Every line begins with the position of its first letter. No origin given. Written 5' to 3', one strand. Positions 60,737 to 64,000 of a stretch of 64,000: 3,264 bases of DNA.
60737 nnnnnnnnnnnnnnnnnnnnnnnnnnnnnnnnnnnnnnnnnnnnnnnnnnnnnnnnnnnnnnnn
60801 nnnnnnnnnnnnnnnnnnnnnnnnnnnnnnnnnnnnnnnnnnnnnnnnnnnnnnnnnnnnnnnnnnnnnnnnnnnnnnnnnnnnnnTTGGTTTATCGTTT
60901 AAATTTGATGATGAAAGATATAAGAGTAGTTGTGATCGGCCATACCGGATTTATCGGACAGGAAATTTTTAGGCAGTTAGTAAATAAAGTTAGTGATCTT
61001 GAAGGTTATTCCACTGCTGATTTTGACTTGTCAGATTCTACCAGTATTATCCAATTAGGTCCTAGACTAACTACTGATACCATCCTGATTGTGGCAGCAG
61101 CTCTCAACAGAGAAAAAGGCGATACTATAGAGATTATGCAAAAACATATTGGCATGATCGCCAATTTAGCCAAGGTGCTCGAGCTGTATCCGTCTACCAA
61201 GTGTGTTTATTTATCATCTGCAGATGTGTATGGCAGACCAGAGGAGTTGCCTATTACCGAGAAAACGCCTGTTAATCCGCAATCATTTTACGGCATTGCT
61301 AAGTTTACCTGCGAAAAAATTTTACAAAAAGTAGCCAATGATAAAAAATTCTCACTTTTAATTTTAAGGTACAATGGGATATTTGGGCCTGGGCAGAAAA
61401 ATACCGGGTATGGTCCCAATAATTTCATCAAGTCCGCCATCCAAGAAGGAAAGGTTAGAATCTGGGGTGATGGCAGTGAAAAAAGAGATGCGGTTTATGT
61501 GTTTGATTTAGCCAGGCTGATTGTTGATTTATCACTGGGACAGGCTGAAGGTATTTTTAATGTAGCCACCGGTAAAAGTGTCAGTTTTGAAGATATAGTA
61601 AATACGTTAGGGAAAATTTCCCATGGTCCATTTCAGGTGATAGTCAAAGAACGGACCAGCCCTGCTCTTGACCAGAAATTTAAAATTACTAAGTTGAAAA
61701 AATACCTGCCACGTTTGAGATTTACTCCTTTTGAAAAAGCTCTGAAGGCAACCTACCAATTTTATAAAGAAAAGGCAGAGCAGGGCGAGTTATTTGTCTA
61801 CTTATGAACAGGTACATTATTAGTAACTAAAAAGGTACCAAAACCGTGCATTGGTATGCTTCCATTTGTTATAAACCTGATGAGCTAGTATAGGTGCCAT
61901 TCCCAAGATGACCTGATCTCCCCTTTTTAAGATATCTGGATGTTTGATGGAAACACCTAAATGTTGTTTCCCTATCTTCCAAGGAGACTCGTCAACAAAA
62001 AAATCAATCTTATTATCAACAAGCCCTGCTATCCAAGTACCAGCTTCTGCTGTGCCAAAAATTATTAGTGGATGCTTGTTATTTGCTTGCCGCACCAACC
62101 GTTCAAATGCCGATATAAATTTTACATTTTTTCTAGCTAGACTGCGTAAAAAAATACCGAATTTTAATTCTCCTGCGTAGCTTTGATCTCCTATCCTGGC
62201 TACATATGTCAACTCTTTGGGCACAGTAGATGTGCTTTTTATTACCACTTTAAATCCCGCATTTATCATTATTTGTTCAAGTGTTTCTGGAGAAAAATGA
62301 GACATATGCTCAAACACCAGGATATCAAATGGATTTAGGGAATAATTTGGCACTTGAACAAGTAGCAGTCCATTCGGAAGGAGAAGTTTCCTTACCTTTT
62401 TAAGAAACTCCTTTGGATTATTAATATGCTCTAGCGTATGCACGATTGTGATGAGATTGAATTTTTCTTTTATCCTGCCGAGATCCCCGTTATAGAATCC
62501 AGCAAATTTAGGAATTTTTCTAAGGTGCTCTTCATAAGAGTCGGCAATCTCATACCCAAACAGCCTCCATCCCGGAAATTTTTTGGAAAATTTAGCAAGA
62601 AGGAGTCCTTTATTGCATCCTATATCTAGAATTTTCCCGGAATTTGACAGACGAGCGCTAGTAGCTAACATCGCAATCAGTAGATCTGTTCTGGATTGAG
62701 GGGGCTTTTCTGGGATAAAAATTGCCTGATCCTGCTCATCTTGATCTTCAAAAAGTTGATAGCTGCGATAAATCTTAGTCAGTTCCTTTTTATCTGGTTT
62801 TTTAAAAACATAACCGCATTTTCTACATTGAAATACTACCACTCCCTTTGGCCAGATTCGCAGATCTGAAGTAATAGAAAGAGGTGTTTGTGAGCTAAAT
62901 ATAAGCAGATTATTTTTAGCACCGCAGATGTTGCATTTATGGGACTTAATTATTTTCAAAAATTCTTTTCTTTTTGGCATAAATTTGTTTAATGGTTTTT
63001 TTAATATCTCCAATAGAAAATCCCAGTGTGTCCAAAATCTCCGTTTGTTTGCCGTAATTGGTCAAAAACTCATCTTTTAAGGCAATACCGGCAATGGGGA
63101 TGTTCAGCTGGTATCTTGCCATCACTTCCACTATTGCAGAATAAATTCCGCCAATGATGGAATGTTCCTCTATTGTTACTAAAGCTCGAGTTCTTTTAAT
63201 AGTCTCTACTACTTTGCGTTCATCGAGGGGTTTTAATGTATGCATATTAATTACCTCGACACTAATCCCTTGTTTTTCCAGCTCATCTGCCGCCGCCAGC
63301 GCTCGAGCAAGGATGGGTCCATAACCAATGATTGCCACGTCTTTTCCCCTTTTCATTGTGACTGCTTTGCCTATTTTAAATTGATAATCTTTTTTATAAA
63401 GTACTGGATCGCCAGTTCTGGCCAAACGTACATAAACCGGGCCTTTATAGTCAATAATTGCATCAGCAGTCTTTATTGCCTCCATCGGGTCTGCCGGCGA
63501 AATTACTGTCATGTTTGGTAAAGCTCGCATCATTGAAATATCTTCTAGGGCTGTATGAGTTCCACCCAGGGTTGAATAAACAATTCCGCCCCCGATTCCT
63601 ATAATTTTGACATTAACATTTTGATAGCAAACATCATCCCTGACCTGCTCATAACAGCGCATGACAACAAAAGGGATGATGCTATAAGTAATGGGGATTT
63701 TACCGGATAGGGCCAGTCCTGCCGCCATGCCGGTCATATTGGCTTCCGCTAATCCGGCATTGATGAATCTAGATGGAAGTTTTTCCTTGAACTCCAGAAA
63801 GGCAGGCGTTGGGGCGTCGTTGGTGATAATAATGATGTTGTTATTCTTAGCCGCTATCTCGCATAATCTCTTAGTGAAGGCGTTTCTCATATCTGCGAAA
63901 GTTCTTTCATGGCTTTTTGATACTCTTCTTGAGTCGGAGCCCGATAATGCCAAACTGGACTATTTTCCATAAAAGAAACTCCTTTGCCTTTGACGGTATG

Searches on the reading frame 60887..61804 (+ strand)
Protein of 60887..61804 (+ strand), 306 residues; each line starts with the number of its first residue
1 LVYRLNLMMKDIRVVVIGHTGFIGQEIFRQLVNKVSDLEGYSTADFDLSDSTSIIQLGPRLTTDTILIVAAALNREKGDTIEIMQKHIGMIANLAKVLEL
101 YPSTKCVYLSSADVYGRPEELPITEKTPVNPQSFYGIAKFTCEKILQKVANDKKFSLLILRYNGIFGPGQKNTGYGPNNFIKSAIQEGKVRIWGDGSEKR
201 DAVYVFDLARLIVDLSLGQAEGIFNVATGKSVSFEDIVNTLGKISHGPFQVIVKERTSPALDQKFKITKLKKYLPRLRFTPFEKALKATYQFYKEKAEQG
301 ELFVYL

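Call 12: search_protein_families(library=pfam, proteins=[window:60887-61804:+], max_evalue=0.001)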
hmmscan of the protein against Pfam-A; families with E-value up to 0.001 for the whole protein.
window:60887-61804:+ (306 aa): 5 families
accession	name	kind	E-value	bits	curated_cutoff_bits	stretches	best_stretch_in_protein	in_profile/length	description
PF01370.27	Epimerase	-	5.8e-33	114.7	20.9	1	14-226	1-239/240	NAD dependent epimerase/dehydratase family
PF16363.11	GDP_Man_Dehyd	-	7.7e-20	72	27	1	44-240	57-261/332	GDP-mannose 4,6 dehydratase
PF04321.23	RmlD_sub_bind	-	7.6e-12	45.3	27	1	13-220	2-201/287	RmlD substrate binding domain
PF01073.25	3Beta_HSD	-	1.4e-08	34.6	22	1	105-213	110-226/280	3-beta hydroxysteroid dehydrogenase/isomerase family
PF07993.18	NAD_binding_4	-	0.00052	19.7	20.1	0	122-193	164-238/258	Male sterility protein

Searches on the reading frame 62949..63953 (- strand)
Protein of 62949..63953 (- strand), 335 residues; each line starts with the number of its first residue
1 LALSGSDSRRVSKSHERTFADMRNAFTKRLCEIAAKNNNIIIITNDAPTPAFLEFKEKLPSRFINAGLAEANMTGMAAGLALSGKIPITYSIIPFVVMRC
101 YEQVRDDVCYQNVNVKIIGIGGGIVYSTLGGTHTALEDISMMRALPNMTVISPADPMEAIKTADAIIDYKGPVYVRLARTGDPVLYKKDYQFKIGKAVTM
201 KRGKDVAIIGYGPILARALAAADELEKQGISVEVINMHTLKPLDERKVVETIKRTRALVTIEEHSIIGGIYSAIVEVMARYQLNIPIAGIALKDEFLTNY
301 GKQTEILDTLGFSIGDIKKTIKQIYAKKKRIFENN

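Call 12: search_protein_families(library=pfam, proteins=[window:62949-63953:-], max_evalue=0.001)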
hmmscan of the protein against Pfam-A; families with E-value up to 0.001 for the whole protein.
window:62949-63953:- (335 aa): 4 families
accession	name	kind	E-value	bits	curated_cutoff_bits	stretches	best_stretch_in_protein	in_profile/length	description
PF02779.29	Transket_pyr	-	1.5e-31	109.8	27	1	21-179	4-169/174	Transketolase, pyrimidine binding domain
PF02780.25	Transketolase_C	-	2.1e-30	105.6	25.9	1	195-313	1-120/124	Transketolase, C-terminal domain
PF17147.9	PFOR_II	-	1.2e-05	26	27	1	205-276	2-73/102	Pyruvate:ferredoxin oxidoreductase core domain II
PF22613.1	Transketolase_C_1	-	0.00014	22.4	27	1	202-246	10-54/113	Transketolase-like TK C-terminal domain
